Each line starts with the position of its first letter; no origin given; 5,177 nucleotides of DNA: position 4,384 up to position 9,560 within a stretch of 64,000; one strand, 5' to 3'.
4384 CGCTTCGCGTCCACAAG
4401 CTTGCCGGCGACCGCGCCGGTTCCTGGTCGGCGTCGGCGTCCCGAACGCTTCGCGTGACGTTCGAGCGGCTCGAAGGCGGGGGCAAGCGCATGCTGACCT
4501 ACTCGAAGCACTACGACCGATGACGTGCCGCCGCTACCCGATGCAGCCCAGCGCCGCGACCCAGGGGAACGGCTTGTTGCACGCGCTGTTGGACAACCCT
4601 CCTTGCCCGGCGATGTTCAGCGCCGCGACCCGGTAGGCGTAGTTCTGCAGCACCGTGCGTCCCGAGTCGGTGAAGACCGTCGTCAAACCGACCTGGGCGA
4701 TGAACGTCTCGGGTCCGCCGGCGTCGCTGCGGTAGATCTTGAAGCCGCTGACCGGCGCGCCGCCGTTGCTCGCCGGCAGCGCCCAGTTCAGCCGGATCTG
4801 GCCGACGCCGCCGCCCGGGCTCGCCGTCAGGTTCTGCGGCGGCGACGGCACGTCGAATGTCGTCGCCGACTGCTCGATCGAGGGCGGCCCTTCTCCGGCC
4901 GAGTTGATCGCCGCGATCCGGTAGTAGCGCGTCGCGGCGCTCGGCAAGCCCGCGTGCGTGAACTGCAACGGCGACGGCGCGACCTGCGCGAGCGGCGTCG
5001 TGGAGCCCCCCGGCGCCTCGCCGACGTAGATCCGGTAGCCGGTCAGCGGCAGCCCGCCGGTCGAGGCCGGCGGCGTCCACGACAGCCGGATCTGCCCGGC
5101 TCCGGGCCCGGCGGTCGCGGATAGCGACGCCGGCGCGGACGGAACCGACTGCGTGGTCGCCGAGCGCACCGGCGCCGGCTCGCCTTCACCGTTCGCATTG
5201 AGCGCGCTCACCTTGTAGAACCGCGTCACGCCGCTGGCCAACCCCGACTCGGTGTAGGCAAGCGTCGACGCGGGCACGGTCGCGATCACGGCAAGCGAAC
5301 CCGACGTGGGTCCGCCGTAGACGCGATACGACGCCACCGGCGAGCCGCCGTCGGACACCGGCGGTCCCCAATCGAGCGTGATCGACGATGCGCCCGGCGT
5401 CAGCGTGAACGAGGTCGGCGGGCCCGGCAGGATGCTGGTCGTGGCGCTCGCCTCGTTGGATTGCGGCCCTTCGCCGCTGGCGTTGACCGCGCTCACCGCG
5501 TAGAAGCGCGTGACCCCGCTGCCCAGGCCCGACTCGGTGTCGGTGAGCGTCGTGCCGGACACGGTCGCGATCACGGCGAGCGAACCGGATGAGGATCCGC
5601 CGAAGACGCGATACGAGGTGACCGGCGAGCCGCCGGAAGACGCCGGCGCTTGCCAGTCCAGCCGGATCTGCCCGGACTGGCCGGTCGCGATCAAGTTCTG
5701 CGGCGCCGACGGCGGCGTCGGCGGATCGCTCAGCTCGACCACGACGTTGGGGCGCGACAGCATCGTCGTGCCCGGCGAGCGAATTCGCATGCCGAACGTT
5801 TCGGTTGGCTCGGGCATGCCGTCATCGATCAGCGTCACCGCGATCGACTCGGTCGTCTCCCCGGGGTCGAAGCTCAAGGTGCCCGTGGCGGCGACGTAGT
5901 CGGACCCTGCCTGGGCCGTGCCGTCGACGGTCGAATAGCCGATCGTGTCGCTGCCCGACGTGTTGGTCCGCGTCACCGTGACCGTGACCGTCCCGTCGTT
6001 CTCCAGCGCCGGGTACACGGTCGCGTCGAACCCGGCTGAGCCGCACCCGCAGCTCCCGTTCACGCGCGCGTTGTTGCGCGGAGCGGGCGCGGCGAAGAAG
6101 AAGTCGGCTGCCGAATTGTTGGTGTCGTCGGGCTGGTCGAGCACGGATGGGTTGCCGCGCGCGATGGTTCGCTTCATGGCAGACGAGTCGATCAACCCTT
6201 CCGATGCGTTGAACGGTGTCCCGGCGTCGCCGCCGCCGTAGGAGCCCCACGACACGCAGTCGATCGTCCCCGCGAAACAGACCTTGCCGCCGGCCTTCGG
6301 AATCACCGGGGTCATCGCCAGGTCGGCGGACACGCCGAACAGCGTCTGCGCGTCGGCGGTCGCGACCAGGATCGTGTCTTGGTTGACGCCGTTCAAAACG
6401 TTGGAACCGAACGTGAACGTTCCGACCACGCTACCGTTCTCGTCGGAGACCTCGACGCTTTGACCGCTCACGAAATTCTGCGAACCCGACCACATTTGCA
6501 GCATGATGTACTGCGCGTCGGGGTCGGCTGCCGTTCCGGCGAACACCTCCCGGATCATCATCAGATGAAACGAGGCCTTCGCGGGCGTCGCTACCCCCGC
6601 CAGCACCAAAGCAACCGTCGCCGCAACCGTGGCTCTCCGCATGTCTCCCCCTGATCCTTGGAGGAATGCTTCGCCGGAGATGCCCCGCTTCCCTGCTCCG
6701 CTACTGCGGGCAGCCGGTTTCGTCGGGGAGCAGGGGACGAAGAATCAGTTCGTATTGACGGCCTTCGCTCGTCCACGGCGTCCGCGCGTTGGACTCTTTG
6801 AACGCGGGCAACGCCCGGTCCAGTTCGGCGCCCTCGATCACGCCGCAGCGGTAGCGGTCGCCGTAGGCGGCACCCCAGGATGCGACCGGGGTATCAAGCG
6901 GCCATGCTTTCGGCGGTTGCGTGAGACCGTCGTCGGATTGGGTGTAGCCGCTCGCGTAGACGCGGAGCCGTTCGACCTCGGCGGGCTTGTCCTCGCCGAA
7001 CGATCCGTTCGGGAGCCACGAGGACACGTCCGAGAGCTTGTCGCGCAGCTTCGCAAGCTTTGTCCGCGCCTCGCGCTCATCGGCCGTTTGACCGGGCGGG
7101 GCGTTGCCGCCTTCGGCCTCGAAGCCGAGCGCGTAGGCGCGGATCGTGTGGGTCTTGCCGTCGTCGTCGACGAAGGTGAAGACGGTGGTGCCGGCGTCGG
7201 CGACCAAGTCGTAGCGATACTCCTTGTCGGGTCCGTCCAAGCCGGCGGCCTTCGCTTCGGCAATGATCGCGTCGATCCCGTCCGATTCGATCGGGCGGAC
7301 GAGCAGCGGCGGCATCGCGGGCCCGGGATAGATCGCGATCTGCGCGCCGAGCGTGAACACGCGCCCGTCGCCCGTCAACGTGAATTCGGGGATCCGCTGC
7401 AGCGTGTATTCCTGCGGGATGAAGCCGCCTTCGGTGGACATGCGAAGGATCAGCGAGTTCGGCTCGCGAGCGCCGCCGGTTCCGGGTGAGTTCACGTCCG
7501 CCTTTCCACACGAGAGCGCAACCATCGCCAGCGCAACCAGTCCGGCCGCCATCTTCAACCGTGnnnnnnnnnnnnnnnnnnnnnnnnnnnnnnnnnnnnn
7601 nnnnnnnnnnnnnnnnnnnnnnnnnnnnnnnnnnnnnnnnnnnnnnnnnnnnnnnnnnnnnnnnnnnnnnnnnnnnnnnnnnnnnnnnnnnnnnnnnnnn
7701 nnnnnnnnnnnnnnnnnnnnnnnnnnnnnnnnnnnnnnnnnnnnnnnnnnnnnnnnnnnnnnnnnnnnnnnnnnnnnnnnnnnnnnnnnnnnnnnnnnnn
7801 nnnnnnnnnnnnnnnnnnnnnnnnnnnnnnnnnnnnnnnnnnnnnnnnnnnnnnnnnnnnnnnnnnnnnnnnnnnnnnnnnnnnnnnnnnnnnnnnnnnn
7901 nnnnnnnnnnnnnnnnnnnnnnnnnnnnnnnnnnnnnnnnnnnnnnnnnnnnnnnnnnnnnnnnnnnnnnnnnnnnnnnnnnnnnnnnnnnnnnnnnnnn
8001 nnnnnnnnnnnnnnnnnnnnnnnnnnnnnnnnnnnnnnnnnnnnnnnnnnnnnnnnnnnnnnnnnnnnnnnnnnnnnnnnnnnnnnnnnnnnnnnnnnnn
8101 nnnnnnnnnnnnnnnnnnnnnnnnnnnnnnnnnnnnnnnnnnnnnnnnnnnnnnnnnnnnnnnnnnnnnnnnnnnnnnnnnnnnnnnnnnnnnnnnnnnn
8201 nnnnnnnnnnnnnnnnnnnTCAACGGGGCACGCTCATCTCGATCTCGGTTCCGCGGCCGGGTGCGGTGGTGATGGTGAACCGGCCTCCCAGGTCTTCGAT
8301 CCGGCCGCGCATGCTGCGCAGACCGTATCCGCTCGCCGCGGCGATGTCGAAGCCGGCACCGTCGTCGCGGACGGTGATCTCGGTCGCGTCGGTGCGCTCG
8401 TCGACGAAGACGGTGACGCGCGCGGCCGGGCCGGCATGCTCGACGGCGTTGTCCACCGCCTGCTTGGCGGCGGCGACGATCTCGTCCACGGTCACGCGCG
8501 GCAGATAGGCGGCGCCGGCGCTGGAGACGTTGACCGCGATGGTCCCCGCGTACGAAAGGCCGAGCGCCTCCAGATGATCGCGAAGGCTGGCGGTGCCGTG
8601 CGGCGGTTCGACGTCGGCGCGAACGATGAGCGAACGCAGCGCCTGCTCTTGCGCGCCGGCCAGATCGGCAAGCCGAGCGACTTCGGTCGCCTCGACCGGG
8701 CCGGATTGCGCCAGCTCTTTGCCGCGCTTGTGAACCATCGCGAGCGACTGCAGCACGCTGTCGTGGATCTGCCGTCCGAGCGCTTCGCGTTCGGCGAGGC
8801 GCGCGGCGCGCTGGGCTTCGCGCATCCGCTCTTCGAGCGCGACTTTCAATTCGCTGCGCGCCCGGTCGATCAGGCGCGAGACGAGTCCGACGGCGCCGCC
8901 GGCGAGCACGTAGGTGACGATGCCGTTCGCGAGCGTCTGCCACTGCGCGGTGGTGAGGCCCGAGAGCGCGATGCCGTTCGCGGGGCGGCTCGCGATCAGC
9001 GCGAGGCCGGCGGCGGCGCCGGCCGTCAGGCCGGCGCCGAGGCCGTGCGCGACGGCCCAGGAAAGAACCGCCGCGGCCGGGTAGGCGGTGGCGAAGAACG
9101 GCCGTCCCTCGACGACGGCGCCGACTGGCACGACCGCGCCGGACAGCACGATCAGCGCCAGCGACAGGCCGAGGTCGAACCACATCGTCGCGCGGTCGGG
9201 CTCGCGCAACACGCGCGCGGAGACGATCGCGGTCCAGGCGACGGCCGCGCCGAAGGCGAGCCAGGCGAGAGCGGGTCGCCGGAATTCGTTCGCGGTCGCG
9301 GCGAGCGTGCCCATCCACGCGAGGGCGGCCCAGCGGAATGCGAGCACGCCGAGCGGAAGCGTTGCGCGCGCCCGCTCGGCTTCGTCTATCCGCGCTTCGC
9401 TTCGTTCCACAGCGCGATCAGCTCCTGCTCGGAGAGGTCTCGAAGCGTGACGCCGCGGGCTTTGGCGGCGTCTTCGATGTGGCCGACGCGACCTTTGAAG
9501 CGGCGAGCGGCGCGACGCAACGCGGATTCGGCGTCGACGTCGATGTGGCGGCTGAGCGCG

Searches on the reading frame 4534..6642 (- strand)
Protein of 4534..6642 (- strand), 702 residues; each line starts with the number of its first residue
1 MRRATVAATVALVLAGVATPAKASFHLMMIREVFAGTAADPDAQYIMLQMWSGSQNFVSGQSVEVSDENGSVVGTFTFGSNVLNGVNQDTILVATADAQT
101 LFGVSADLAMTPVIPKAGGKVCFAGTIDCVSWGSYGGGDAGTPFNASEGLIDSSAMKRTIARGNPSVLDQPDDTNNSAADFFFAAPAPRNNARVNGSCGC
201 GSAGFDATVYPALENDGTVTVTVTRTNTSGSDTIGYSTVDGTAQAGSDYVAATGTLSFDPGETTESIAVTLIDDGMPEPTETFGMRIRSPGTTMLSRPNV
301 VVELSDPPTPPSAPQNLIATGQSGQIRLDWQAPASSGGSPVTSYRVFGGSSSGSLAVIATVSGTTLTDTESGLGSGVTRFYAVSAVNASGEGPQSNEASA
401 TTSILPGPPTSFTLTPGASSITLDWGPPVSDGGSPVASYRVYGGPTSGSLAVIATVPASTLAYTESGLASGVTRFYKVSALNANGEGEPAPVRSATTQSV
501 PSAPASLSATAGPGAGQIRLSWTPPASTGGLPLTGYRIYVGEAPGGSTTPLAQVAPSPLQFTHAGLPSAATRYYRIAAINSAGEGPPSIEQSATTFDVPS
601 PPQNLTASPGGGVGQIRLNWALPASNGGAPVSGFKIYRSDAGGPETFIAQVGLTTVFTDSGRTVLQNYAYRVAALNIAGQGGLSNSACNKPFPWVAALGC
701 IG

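Call 52: search_protein_families(library=pfam, proteins=[window:4534-6642:-], max_evalue=0.001)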
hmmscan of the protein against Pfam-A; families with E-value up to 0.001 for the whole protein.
window:4534-6642:- (702 aa): 3 families
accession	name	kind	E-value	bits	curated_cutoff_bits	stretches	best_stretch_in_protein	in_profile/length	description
PF00041.27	fn3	-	2.2e-31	108.3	25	4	408-492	2-80/84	Fibronectin type III domain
PF03160.20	Calx-beta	-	5e-22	78.6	27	1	202-291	7-98/119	Calx-beta domain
PF25523.1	Ig_RIMBP2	-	7.4e-11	42.4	27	1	500-541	2-48/105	RIMBP2-like, immunoglobulin-like domain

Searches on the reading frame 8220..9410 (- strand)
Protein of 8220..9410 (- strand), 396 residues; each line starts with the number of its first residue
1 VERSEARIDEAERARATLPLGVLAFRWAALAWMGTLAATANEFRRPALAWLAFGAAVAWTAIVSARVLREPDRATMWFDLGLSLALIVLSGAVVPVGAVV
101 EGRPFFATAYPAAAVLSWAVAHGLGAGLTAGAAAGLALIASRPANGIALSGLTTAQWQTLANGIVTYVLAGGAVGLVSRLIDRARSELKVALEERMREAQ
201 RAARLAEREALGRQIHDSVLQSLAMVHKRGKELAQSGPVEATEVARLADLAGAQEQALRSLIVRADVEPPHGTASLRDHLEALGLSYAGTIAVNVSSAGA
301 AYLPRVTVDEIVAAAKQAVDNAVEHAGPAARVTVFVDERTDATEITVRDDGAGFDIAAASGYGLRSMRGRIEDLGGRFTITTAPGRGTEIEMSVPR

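Call 52: search_protein_families(library=pfam, proteins=[window:8220-9410:-], max_evalue=0.001)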
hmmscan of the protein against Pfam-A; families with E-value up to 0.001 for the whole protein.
window:8220-9410:- (396 aa): 3 families
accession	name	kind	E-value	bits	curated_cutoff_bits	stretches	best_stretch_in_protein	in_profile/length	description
PF02518.31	HATPase_c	-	4.4e-12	46.9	26.4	1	312-395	7-108/111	Histidine kinase-, DNA gyrase B-, and HSP90-like ATPase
PF19354.4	DUF5931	-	8e-07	29.5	27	1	24-142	18-139/175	Family of unknown function (DUF5931)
PF13581.12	HATPase_c_2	-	6.2e-06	26.7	27.4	1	298-360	19-85/127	Histidine kinase-like ATPase domain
